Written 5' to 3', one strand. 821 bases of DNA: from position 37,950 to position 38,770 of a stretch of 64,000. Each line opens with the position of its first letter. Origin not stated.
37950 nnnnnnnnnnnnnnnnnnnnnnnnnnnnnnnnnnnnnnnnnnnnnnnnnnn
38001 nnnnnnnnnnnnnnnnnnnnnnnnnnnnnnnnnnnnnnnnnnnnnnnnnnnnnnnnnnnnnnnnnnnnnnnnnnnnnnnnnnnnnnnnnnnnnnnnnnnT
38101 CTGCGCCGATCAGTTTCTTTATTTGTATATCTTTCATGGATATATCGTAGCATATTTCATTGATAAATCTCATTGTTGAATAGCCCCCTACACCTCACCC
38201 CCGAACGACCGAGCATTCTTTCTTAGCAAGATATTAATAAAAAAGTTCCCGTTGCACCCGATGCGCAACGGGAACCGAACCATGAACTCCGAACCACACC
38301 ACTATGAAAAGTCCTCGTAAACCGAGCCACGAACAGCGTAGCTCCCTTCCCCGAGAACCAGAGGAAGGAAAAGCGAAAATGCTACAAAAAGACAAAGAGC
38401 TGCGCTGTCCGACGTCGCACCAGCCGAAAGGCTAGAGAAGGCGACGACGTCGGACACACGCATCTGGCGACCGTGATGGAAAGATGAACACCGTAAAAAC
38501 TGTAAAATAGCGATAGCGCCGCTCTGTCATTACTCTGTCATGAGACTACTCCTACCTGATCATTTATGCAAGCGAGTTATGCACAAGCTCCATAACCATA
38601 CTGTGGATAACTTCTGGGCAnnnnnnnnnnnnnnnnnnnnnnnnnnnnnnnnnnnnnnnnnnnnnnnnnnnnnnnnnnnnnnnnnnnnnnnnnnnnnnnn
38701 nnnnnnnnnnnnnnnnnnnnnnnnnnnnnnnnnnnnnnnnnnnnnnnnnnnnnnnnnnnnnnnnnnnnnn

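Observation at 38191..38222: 24-32 nt motif repeated at two distant promoter-proximal sites (38191 and 44116)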

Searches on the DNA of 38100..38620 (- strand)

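Call 38: search_rna_families(source=window, start=38100, end=38620, threshold=evalue, max_evalue=10, show_alignments=2)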
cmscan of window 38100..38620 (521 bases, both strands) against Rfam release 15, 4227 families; matches with E-value up to 10: 3.
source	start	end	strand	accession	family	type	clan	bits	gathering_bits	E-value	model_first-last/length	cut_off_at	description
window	38234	38314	-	RF02371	PyrG_leader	Cis-reg; leader;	-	25.3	65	0.38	1-78/78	no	PyrG leader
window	38343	38363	-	RF03919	mir-1540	Gene; miRNA;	-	13.8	90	8.9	19-39/59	no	mir-1540 microRNA precursor family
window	38147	38178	+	RF02750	ES003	Gene; sRNA;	-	13.3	37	6.7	1-53/53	no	ES003 sRNA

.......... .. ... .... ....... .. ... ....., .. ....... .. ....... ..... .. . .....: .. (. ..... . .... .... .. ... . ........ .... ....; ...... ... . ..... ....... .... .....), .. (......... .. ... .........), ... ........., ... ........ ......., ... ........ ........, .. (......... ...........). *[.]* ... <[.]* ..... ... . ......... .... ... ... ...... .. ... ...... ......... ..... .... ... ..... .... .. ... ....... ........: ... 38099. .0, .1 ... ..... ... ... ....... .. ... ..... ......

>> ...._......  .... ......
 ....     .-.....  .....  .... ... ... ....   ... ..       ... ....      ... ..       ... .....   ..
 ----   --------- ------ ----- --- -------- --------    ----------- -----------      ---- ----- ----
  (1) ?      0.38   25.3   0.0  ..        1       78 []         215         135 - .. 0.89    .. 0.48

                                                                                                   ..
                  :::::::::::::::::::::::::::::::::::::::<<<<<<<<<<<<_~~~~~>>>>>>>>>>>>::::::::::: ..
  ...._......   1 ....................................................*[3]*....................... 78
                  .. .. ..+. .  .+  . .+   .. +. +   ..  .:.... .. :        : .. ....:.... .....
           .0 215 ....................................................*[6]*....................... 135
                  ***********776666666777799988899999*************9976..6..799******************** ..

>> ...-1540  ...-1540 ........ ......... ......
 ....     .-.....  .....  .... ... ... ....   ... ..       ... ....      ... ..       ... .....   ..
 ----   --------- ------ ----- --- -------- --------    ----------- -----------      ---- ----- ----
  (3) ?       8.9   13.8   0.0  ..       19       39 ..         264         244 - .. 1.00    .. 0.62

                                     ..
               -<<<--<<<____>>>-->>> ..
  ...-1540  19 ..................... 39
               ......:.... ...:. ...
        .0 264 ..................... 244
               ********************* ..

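Call 53: search_dna_similar(query=window:38150-38245:-, collection=phages, mode=distant, max_evalue=1, max_rows=8)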
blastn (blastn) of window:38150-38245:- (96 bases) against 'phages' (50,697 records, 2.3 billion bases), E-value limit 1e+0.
No match.
